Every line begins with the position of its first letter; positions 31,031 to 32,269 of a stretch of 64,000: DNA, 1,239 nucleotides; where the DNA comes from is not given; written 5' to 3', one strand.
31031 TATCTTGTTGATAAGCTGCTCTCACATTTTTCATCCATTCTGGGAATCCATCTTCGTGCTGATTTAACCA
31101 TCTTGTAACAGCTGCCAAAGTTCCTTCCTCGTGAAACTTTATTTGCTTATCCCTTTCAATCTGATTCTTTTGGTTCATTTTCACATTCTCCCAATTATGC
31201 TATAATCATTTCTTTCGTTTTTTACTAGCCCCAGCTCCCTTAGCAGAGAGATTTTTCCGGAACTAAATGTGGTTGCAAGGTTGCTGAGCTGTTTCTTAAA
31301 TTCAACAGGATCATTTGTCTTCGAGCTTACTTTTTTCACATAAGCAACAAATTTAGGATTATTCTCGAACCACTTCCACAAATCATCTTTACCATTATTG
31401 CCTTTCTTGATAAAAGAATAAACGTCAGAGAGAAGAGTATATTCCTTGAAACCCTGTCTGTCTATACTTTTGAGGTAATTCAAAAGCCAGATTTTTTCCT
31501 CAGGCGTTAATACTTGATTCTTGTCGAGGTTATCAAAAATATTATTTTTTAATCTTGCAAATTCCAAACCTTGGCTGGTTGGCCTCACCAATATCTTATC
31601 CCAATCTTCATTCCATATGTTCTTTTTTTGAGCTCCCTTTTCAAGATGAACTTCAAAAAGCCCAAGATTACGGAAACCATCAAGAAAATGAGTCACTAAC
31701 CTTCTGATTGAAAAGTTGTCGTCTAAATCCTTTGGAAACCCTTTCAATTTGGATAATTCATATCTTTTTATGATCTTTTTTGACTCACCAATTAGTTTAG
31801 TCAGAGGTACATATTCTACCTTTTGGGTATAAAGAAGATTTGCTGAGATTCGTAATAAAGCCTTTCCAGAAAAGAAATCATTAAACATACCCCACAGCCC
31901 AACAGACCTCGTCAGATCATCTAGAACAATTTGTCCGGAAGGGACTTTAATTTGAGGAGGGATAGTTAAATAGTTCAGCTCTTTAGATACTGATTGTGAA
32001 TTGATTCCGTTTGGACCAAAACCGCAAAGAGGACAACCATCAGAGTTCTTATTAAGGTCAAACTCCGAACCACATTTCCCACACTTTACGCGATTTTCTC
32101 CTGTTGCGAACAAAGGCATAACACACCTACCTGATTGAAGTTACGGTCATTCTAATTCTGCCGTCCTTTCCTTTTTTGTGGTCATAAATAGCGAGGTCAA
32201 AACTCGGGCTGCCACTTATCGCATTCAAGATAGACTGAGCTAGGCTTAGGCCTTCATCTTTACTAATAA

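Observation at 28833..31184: GHKL-like ATPase motifs fused to two Big_2-type Ig-like domains in an apparently cytoplasmic protein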

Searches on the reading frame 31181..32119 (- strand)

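Call 5: search_protein_families(library=pfam, proteins=[window:31181-32119:-], max_evalue=0.1)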
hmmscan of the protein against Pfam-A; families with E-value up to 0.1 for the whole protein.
window:31181-32119:- (312 aa): 1 family
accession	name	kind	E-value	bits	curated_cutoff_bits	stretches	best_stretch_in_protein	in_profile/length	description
PF08792.16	A2L_zn_ribbon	-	0.085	13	22.9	0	9-34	2-29/33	A2L zinc ribbon domain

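Call 6: search_protein_families(library=padloc, proteins=[window:31181-32119:-], max_evalue=0.1)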
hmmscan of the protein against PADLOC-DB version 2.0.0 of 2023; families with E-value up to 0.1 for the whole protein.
window:31181-32119:- (312 aa): 1 family
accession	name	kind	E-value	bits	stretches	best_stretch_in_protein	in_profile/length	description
PDLC03207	mREase_II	-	0.0068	13.8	1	205-239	183-216/256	Type II methyl-directed restriction enzyme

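Call 7: search_protein_families(library=ncbifam, proteins=[window:31181-32119:-], max_evalue=1)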
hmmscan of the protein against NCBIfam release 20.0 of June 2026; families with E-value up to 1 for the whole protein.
window:31181-32119:- (312 aa): 3 families
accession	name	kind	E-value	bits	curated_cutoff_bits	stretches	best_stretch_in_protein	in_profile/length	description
NF003214.0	PRK04179.1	equivalog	0.017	15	71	1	8-36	15-42/62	50S ribosomal protein L37e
TIGR01716.1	RGG_Cterm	subfamily_domain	0.021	14.5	36.9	1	179-238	41-99/220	transcriptional activator, Rgg/GadR/MutR family, C-terminal domain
NF058666.1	D_CycloSer_DcsG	equivalog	0.15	11.2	360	0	204-236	166-198/298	D-cycloserine synthetase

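Call 8: search_protein_families(library=phrogs, proteins=[window:31181-32119:-], max_evalue=1)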
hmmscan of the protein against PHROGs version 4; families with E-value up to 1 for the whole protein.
window:31181-32119:- (312 aa): 3 families
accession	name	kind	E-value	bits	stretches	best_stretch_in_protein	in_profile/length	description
phrog_4083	-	unknown function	0.03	15.3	0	9-24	57-72/75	-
phrog_10714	-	unknown function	0.07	14.4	1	11-33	74-96/109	-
phrog_16989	-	moron, auxiliary metabolic gene and host takeover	0.14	13.2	1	10-44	6-38/122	membrane protein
